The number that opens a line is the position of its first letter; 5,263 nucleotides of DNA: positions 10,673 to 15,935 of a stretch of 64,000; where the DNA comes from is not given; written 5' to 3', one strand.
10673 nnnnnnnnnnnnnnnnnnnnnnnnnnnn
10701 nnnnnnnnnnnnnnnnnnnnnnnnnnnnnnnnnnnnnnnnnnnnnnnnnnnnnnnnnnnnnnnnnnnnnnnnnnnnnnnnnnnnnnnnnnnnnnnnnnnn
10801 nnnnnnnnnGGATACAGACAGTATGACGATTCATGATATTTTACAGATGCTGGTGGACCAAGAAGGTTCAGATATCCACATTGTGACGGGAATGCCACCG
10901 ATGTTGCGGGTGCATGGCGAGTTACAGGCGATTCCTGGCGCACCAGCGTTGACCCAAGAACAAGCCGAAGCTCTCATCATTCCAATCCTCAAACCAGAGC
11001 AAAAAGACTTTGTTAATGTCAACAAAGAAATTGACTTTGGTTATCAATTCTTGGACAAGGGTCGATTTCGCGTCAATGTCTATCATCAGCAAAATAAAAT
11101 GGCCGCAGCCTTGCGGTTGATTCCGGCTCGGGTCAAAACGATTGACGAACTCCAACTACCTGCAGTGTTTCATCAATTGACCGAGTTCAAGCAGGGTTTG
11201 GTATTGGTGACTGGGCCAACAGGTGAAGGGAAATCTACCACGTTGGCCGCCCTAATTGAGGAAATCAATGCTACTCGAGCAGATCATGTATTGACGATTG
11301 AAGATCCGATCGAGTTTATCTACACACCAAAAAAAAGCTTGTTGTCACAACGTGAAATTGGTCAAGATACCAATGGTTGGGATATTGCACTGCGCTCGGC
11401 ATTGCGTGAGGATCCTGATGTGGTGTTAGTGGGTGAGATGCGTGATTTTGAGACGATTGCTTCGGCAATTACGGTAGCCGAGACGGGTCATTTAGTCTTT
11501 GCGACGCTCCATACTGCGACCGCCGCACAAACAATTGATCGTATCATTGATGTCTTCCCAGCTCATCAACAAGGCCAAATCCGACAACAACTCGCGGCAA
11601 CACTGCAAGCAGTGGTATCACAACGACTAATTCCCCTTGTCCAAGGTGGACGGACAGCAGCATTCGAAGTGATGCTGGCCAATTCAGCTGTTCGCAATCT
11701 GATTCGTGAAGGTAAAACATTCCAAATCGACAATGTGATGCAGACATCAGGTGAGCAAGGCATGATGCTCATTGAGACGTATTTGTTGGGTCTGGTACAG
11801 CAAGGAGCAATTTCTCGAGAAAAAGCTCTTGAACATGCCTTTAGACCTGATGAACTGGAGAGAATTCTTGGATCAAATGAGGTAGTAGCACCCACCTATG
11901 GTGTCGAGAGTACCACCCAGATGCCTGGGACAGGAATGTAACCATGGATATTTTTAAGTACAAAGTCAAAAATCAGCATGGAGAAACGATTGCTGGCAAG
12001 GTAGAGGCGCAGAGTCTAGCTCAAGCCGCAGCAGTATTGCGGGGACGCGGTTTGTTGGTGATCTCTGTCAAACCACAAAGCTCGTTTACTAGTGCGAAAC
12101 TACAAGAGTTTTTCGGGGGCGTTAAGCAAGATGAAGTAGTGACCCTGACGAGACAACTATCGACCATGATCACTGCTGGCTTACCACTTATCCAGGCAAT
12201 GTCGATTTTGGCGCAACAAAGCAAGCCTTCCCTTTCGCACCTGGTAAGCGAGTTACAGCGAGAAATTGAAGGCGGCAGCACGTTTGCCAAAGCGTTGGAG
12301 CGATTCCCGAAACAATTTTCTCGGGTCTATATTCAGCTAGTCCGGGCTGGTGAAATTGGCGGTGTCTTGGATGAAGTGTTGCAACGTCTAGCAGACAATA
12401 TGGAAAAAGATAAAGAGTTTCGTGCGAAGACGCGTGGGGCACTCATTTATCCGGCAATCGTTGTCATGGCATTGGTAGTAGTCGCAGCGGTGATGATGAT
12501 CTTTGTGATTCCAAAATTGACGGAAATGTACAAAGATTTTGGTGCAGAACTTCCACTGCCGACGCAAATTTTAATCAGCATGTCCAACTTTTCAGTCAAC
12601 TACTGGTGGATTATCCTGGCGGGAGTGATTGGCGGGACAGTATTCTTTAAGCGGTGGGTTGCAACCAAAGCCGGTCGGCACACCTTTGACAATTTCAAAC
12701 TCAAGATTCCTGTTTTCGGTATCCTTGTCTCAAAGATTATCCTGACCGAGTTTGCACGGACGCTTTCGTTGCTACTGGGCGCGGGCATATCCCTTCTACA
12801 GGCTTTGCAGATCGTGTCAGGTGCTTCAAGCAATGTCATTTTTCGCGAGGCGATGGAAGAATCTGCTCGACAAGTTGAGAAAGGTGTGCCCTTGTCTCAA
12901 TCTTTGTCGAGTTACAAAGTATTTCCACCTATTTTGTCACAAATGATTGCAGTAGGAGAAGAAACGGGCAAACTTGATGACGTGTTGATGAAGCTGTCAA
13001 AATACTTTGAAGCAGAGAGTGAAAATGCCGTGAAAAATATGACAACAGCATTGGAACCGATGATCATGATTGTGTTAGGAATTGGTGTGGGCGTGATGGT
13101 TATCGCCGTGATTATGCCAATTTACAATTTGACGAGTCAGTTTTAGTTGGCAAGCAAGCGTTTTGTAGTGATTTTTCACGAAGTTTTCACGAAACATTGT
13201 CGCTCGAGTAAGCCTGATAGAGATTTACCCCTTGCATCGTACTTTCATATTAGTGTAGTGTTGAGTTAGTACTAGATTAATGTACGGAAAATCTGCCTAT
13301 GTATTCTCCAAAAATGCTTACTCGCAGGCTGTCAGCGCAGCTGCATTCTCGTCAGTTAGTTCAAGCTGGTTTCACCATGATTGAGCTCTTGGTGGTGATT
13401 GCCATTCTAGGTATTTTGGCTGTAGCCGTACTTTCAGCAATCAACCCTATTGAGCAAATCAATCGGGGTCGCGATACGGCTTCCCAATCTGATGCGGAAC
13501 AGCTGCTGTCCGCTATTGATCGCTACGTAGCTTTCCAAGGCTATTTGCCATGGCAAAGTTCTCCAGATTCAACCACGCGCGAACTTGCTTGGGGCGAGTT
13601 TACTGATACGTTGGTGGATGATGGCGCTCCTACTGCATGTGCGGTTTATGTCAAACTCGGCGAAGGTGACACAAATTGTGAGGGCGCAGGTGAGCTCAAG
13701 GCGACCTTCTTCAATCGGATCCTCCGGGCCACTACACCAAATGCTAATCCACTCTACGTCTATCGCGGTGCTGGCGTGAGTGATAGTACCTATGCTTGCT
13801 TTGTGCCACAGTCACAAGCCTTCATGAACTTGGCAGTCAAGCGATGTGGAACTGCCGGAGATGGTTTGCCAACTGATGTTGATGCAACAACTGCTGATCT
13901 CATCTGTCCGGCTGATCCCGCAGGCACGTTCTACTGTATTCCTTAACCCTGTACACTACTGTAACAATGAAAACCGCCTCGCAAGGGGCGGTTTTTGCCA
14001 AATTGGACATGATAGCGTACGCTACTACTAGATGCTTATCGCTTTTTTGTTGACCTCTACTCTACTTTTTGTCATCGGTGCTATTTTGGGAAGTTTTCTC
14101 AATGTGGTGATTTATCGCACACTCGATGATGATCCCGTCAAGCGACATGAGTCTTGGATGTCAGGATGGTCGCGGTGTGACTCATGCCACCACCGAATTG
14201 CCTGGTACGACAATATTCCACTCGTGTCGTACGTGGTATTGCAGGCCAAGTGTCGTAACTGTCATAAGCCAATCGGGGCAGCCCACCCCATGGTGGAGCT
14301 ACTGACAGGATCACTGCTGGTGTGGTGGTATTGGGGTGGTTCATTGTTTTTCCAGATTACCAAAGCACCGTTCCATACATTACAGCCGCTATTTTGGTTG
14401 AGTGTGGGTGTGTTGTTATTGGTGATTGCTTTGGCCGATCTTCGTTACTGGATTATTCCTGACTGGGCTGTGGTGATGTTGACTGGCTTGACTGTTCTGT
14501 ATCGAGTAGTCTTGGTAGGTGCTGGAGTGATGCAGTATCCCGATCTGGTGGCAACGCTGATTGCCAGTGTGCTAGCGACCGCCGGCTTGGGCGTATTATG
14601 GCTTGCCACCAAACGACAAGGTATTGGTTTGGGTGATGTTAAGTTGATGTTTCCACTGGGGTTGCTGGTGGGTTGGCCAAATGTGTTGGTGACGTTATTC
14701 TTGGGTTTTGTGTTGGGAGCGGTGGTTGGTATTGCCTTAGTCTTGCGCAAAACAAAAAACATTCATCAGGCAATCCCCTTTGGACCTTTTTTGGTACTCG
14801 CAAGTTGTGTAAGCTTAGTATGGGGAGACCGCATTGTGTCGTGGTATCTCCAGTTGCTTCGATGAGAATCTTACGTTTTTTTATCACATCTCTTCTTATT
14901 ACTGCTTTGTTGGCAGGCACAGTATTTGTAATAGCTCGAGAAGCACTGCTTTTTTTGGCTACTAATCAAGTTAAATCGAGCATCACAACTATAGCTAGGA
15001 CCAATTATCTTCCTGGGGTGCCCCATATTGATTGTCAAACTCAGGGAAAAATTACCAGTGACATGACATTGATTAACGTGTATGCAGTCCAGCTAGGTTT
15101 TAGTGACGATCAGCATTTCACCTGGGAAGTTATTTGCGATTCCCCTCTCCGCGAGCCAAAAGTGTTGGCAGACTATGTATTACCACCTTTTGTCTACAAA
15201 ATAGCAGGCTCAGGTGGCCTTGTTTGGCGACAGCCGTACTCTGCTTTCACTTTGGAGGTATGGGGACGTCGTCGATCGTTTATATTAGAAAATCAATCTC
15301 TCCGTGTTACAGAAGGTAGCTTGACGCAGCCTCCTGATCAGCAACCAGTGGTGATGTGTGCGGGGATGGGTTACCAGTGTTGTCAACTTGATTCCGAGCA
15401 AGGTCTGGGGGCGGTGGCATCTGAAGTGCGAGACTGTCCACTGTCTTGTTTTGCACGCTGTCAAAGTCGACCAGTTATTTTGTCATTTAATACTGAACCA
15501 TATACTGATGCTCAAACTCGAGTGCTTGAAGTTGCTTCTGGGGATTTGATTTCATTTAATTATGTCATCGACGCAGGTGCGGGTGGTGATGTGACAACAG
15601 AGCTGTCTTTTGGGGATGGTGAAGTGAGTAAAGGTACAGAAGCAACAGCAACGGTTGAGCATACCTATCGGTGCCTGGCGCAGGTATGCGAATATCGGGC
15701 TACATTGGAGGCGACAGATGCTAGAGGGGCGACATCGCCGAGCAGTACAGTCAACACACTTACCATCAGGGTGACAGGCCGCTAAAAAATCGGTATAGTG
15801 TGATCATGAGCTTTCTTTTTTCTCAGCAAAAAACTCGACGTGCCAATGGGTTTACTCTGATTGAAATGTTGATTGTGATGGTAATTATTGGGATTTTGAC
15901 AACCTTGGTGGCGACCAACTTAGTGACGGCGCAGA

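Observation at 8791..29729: Secretin-less, split type IV pilus system with non-canonical embedded components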

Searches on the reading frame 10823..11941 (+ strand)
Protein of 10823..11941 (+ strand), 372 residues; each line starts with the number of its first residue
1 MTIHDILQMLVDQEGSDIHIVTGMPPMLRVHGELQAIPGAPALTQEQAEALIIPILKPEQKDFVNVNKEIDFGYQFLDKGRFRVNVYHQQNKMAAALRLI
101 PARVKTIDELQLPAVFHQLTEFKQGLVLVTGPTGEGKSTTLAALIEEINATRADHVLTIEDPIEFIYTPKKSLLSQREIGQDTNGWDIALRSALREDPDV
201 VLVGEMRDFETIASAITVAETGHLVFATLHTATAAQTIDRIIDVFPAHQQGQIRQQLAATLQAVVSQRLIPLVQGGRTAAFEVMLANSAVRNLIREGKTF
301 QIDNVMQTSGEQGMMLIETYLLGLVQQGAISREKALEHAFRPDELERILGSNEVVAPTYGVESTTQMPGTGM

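Call 4: search_protein_families(library=pfam, proteins=[window:10823-11941:+], max_evalue=0.01)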
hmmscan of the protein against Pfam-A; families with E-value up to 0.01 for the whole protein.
window:10823-11941:+ (372 aa): 12 families
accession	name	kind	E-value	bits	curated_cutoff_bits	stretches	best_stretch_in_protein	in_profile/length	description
PF00437.27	T2SSE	-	7.6e-41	140.4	24.9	1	81-286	93-288/370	Type II/IV secretion system protein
PF25199.1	nSTAND_NTPase5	-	7.7e-07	29.5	34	1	94-165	12-82/145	Novel STAND NTPase 5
PF13191.12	AAA_16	-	0.00014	22.8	32.6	1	111-223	11-132/167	AAA ATPase domain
PF13401.12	AAA_22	-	0.00017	22.4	27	1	122-175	3-46/130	AAA domain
PF13476.12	AAA_23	-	0.00082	20.5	27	1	121-144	16-39/201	AAA domain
PF13555.12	AAA_29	-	0.0031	17.7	27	1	120-144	17-42/61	P-loop containing region of AAA domain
PF12775.13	AAA_7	-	0.0058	16.6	25.8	0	104-151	14-60/181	P-loop containing dynein motor region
PF00004.35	AAA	-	0.007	17.3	21.2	0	127-206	1-66/131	ATPase family associated with various cellular activities (AAA)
PF01935.23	DUF87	-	0.0074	16.8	23.2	0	128-156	27-55/220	Helicase HerA, central domain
PF04851.21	ResIII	-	0.0078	16.6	22.5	0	122-174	21-74/164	Type III restriction enzyme, res subunit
PF13086.12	AAA_11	-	0.0087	16.3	27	0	109-154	4-53/257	AAA domain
PF20720.3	nSTAND3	-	0.0097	16.1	27.2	0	123-162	16-54/155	Novel STAND NTPase 3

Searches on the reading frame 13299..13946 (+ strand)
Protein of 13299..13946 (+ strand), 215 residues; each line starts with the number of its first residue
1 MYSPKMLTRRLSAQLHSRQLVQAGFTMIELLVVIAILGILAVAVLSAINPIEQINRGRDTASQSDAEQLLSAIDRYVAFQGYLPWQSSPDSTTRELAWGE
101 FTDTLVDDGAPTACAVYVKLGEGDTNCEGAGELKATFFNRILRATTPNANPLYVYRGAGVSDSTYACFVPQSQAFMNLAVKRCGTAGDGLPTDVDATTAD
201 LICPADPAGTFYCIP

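Call 4: search_protein_families(library=pfam, proteins=[window:13299-13946:+], max_evalue=0.01)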
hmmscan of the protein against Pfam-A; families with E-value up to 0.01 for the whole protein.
window:13299-13946:+ (215 aa): 1 family
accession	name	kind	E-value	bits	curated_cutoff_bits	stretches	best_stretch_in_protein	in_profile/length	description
PF07963.17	N_methyl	-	6.1e-07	29.2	21.2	1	22-45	4-27/27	Prokaryotic N-terminal methylation motif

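Call 76: search_protein_families(library=ncbifam, proteins=[window:13299-13946:+], max_evalue=0.1)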
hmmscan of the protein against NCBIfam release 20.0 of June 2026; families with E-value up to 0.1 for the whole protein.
window:13299-13946:+ (215 aa): 17 families
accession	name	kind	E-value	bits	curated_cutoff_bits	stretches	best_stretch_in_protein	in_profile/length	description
TIGR02532.1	IV_pilin_GFxxxE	domain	4e-08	32.8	16.3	1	22-45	1-24/24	prepilin-type N-terminal cleavage/methylation domain-containing protein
TIGR01710.1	typeII_sec_gspG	equivalog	2.1e-06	27.8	88.85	1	24-81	2-57/134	type II secretion system major pseudopilin GspG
TIGR01708.2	typeII_sec_gspH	equivalog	3.2e-06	27.3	80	1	22-53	1-32/169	type II secretion system minor pseudopilin GspH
NF041775.1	typeIV_PilA_Myxo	equivalog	0.00028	20.9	400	1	23-58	11-44/214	type IV pilin protein PilA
TIGR01707.1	gspI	equivalog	0.00049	20.5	44.35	1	24-49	1-26/101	type II secretion system minor pseudopilin GspI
NF041013.1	T4P_ComGE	equivalog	0.00085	19.4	49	1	24-53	5-34/83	competence type IV pilus minor pilin ComGE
TIGR01711.1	gspJ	equivalog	0.00085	19.2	64.85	1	23-56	1-34/192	type II secretion system minor pseudopilin GspJ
NF007862.0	PRK10574.1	equivalog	0.0025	17.9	138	1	22-43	4-25/145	prepilin peptidase-dependent pilin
NF007800.0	PRK10506.1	equivalog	0.0035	17.2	158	1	21-63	7-49/163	prepilin peptidase-dependent protein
TIGR02523.1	type_IV_pilV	equivalog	0.0053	17.2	52.2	1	22-56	1-32/139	type IV pilus modification protein PilV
NF040999.1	pilin_ComGC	equivalog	0.012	15.8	75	1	23-44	2-23/84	competence type IV pilus major pilin ComGC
NF038304.1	EPS_HpsC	equivalog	0.023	14.3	200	1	14-76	10-72/318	hormogonium polysaccharide secretion pseudopilin HpsC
NF040982.1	ComGD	equivalog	0.024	15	70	1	23-55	2-35/139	competence type IV pilus minor pilin ComGD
TIGR02596.1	TIGR02596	subfamily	0.028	14.5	70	1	25-45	1-21/196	Verru_Chthon cassette protein D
NF041002.1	pilin_ComGF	equivalog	0.037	14.3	80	1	22-70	1-49/139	competence type IV pilus minor pilin ComGF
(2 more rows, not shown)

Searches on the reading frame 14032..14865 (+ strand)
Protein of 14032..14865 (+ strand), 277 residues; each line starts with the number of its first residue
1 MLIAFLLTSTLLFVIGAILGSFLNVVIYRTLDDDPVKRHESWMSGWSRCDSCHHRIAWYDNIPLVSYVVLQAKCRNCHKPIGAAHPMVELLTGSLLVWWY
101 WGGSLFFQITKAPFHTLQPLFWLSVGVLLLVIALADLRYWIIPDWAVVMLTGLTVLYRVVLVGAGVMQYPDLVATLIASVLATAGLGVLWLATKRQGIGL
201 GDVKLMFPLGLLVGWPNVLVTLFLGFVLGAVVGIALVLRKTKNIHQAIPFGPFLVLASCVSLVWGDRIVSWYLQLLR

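Call 4: search_protein_families(library=pfam, proteins=[window:14032-14865:+], max_evalue=0.01)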
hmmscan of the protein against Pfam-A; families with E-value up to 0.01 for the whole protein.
window:14032-14865:+ (277 aa): 2 families
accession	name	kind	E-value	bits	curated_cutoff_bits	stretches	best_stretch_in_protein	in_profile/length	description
PF06750.18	A24_N_bact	-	1.2e-27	96.2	23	1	14-101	1-82/84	Bacterial Peptidase A24 N-terminal domain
PF01478.23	Peptidase_A24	-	1e-14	55.3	26.5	1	126-234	4-104/104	Type IV leader peptidase family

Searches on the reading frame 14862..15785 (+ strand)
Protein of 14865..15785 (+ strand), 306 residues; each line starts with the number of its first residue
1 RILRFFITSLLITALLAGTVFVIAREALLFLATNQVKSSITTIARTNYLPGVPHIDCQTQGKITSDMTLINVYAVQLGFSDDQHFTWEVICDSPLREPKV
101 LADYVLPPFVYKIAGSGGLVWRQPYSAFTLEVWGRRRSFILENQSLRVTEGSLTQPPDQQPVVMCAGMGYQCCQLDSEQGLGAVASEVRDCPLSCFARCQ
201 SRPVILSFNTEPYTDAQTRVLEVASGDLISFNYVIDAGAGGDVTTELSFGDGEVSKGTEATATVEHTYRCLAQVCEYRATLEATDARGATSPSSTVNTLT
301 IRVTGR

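Call 4: search_protein_families(library=pfam, proteins=[window:14865-15785:+], max_evalue=0.01)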
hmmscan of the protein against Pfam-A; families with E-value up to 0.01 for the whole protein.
window:14865-15785:+ (306 aa): 2 families
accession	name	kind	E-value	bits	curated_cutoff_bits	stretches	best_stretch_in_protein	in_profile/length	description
PF00801.26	PKD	-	1.5e-06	28.5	23.5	1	223-296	11-78/80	PKD domain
PF18911.6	PKD_4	-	2.6e-06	27.8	27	1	209-297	1-82/85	PKD domain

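Call 20: find_homologous_proteins(query=window:14865-15785:+)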
Query window:14865-15785:+ (306 aa): 5 proteins with E <= 0.001 among 2900 candidates.
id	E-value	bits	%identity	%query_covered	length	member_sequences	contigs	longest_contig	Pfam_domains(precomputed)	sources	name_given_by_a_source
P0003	1.9e-202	689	100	100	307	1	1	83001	PF00801.27,PF18911.7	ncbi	-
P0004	8.7e-101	355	51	100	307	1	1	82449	PF00801.27,PF18911.7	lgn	-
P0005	1.1e-99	351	50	100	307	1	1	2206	PF00801.27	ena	-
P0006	4.2e-66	241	40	99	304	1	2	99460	-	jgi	jgi:hypothetical protein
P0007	3.2e-59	218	38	99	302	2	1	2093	PF00801.27,PF18911.7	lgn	-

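Call 21: find_encoding_contigs(protein=P0006, flank=10000)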
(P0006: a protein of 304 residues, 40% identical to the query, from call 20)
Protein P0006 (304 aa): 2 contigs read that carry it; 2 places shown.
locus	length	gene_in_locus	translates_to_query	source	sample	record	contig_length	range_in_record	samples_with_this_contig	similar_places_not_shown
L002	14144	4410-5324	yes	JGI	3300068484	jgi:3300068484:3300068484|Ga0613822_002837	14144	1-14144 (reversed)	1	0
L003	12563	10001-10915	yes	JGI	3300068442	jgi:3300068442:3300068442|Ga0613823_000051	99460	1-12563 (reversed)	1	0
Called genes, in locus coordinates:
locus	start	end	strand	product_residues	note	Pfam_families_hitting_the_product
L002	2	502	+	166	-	?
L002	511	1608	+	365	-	PF00437:T2SSE, PF25199:nSTAND_NTPase5 (weak)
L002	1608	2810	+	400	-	PF28597:T2SSF_N, PF00482:T2SSF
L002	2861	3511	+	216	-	PF07963:N_methyl (weak)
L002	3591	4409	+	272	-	PF06750:A24_N_bact, PF01478:Peptidase_A24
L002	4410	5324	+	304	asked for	-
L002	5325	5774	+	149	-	PF07963:N_methyl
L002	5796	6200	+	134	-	-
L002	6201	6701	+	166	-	PF07963:N_methyl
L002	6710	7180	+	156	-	-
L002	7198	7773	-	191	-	-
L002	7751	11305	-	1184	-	-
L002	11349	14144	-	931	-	?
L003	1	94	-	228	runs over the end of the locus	-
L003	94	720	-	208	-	-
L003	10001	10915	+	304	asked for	-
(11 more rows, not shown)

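Call 22: find_encoding_contigs(protein=P0003, flank=10000)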
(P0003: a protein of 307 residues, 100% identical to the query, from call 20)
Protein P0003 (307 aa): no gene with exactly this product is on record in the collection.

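Call 70: find_homologous_proteins(query=A5, max_evalue=0.00001)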
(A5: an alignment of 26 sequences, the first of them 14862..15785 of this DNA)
Query A5 (26 sequences) (307 aa, profile of the alignment): 45 proteins with E <= 0.00001 among 8000 candidates.
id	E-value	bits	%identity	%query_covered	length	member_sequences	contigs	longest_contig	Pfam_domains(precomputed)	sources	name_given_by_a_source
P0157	1.8e-109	384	36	99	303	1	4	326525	-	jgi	jgi:hypothetical protein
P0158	1.2e-106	374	29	99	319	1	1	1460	-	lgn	-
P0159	2.3e-106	373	30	98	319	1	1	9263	-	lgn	-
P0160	1.5e-105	371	33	100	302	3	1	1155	-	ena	-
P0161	7.4e-105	368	30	99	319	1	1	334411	-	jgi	jgi:hypothetical protein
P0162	1.9e-104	367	31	99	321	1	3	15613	PF00801.27,PF18911.7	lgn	-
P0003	1.9e-104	367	100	100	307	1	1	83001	PF00801.27,PF18911.7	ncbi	-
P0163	2.4e-104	367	34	97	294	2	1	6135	-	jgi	jgi:hypothetical protein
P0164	2.7e-104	367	26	99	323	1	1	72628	-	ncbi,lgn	-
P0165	5.0e-104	366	31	99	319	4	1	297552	-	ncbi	-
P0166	9.4e-104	365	31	93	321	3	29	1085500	-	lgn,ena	-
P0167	1.0e-103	365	33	99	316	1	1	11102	PF00801.27,PF18911.7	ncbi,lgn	ncbi:MAG: PKD domain-containing protein [Microgenomates group bacterium]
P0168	1.2e-103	365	32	100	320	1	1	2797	-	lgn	-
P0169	2.1e-103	364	29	99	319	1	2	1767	-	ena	-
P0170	2.5e-103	363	33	99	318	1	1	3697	-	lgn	-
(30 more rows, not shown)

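Call 77: predict_structure(alignment_id=A6)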
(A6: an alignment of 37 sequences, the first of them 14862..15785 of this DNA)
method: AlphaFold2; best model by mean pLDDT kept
length: 307 residues; sequences in the alignment: 37
mean_pLDDT: 91.8   pTM: 0.71
mean pLDDT of the five models: 91.8, 89.8, 88.6, 82.8, 81.5
residues with pLDDT >= 90: 218; 70-90: 80; 50-70: 9; < 50: 0
segments of 3 or more residues with pLDDT < 50: none
pLDDT, mean of each block of 10 residues (from residue 1): 94 98 97 96 85 81 63 91 94 87 95 90 91 96 92 83 83 93 86 91 97 95 98 96 95 98 98 97 96 96 94
secondary structure, 60 per line:
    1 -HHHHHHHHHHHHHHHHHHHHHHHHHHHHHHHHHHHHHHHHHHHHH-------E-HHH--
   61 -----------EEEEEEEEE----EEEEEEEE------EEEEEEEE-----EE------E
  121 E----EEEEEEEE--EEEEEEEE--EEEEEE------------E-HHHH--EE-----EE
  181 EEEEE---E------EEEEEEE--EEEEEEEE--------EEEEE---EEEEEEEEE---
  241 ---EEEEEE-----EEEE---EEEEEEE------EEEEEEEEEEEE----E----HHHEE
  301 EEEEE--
elements in order: H2-46 E72-80 E85-92 E99-106 E126-133 E136-143 E146-151 H166-169 E179-185 E196-202 E205-212 E221-225 E229-237 E244-249 E255-258 E262-268 E275-286 E299-305

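Call 81: search_protein_families(library=pfam, proteins=[L002:11349-14093:-], max_evalue=0.01)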
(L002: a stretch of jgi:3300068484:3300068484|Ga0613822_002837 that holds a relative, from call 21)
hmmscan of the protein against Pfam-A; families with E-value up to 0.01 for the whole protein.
L002:11349-14093:- (914 aa): 0 families
